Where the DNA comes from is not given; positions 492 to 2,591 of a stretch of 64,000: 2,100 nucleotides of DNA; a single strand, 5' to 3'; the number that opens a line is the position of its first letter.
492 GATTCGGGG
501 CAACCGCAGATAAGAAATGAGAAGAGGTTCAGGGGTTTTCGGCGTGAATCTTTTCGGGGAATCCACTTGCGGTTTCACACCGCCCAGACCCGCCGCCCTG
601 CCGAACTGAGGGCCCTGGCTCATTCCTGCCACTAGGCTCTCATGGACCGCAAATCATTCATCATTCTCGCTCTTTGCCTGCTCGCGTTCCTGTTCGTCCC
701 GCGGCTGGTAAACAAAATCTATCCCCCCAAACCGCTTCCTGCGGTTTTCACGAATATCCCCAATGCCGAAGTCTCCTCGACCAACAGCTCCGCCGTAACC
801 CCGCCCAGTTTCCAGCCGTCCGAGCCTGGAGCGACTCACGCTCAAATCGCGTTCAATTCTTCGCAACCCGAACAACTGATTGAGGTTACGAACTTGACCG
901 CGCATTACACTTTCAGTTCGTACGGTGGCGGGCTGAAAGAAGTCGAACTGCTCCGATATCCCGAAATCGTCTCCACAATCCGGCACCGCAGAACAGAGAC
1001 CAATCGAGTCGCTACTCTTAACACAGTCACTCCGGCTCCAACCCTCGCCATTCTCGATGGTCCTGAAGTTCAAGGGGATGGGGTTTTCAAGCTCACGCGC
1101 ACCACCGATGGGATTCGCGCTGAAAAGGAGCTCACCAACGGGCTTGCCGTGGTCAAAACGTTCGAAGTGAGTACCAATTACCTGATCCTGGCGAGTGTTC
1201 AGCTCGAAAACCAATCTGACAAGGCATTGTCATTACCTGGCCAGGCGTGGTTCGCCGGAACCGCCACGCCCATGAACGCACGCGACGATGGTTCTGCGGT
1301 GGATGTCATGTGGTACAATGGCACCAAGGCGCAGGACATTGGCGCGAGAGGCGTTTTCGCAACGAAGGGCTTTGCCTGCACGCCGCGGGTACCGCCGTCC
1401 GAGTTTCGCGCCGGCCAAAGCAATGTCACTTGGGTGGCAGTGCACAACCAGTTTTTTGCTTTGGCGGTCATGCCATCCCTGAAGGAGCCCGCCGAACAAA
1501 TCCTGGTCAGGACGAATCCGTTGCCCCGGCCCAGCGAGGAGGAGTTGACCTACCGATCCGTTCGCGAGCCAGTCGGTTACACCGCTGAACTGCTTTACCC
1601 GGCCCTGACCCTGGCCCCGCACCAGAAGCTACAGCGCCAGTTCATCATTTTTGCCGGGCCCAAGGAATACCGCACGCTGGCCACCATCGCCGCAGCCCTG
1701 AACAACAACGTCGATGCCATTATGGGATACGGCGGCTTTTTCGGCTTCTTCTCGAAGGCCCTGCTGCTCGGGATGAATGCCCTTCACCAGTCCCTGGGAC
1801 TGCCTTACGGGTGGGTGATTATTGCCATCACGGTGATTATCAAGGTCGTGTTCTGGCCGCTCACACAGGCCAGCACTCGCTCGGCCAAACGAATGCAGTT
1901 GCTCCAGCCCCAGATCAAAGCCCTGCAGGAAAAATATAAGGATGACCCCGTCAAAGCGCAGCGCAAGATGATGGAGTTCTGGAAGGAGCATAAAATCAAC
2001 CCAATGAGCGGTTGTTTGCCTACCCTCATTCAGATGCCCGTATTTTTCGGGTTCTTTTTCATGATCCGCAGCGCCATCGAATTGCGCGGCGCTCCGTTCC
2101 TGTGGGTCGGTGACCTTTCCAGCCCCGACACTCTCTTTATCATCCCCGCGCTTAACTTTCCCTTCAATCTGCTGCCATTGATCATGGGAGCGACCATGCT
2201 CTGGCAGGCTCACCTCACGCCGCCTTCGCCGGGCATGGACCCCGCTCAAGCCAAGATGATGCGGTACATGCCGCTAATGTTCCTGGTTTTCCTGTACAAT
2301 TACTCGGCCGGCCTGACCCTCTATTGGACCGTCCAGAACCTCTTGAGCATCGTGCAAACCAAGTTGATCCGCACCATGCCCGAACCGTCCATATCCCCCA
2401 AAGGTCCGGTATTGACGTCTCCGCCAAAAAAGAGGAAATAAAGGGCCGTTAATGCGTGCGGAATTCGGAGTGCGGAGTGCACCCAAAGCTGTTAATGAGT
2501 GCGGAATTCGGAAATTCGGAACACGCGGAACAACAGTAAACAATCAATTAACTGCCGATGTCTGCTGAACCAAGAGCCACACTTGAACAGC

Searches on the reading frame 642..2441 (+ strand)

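Call 18: search_protein_families(library=pfam, proteins=[window:642-2441:+], max_evalue=0.001)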
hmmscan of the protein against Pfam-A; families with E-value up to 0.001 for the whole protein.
window:642-2441:+ (599 aa): 2 families
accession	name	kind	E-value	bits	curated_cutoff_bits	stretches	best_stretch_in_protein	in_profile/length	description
PF02096.25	60KD_IMP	-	5.9e-58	195.9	35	1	389-577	1-162/163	60Kd inner membrane protein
PF14849.12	YidC_periplas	-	6.5e-18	66.1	24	1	80-374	2-280/283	YidC periplasmic domain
